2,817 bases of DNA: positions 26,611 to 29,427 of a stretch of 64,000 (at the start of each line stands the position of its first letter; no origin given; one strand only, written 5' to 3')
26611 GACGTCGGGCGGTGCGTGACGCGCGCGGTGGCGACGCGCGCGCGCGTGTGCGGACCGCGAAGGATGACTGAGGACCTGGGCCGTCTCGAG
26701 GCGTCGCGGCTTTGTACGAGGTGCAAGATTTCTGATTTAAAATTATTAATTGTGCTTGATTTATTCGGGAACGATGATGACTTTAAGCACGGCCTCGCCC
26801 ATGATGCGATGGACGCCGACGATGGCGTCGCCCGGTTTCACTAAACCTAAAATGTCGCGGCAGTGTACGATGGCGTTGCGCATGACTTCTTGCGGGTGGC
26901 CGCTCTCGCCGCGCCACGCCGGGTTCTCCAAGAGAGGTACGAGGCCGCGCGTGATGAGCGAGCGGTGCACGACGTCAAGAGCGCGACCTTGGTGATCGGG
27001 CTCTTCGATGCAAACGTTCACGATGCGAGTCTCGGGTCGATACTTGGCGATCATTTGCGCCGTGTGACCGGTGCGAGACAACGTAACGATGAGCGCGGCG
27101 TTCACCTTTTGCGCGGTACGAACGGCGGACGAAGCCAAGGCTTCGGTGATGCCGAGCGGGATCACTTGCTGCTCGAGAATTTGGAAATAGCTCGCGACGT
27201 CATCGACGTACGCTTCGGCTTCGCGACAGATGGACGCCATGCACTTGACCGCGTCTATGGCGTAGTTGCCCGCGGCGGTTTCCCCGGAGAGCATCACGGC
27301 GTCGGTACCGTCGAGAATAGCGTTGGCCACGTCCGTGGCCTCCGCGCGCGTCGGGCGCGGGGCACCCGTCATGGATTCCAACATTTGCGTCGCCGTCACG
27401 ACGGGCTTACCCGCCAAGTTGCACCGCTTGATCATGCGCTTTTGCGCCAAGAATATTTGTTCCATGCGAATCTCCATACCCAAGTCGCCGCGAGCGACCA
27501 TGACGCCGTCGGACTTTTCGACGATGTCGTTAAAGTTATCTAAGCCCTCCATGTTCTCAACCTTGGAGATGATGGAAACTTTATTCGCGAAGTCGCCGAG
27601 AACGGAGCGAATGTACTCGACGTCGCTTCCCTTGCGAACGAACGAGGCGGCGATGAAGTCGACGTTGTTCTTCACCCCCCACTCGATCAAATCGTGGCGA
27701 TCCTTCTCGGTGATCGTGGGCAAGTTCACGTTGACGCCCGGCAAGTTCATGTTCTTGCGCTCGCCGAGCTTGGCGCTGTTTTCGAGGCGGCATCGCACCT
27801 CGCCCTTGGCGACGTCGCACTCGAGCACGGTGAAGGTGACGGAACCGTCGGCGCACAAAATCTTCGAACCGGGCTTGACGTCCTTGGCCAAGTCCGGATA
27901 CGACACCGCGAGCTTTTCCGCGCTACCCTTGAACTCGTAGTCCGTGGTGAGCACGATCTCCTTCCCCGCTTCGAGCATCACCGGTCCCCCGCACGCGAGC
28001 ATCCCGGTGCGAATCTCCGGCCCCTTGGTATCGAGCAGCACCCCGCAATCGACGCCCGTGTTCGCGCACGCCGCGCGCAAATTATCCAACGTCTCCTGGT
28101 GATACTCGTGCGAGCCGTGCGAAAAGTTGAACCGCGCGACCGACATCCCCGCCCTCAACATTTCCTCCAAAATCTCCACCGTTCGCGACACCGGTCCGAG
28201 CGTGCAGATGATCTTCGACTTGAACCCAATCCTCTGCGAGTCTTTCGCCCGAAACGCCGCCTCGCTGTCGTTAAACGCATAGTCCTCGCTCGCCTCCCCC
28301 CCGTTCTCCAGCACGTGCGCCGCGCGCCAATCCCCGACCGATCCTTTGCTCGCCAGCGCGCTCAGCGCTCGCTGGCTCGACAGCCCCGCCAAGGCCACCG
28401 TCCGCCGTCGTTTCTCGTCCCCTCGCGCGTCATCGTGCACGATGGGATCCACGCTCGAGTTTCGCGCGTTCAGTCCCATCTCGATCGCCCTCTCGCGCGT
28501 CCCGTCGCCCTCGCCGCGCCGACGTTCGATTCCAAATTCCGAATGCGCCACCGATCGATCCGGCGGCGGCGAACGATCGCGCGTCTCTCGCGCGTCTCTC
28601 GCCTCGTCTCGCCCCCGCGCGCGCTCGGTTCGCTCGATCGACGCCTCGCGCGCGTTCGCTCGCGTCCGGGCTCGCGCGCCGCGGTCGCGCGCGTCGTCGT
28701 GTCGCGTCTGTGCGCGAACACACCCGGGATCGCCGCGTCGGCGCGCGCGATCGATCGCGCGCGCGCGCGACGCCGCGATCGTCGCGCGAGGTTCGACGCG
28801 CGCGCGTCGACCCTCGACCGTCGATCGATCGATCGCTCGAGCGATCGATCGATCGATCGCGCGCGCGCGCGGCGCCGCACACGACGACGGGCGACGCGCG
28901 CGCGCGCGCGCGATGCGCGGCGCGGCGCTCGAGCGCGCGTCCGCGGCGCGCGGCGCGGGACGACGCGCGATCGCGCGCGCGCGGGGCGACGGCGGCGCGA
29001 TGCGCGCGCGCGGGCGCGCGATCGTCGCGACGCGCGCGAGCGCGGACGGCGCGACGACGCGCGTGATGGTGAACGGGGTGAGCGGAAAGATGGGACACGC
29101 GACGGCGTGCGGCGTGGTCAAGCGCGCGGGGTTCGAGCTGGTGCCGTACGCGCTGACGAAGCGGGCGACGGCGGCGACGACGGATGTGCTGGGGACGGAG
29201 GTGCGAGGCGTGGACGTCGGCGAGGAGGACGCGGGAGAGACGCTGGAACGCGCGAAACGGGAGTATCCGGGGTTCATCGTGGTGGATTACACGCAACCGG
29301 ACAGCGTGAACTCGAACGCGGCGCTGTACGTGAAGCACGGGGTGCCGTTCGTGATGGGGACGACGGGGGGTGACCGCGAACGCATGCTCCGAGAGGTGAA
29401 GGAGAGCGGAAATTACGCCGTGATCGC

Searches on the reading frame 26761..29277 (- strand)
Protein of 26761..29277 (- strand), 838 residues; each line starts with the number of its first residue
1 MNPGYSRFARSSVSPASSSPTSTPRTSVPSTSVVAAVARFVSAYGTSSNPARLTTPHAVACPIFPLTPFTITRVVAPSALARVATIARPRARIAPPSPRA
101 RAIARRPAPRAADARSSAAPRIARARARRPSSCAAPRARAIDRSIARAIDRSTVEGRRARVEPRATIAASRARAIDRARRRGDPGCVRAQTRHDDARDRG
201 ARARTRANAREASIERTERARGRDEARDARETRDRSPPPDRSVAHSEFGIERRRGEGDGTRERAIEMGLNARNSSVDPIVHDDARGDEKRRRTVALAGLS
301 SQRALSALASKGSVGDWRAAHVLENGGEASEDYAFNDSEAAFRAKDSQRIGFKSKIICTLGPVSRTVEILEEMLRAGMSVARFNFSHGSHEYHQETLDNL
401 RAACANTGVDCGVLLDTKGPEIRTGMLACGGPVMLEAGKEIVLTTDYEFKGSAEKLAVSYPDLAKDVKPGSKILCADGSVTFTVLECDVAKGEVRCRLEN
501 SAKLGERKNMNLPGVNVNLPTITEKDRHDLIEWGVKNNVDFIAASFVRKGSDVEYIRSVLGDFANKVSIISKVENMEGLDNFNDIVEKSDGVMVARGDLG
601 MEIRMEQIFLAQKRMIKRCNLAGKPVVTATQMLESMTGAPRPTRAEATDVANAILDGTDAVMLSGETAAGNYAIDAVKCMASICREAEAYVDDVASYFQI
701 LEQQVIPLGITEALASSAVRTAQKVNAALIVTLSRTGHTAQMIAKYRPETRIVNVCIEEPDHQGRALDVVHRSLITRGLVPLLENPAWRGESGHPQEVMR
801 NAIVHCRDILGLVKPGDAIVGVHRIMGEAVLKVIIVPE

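Call 66: search_protein_families(library=pfam, proteins=[window:26761-29277:-], max_evalue=0.001)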
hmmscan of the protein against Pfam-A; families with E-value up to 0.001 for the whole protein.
window:26761-29277:- (838 aa): 2 families
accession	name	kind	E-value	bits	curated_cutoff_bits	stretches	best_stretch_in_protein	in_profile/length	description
PF00224.27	PK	-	3.3e-138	460.7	30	1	353-677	3-328/328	Pyruvate kinase, barrel domain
PF02887.21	PK_C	-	6.7e-16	58.8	28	1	712-825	1-100/114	Pyruvate kinase, alpha/beta domain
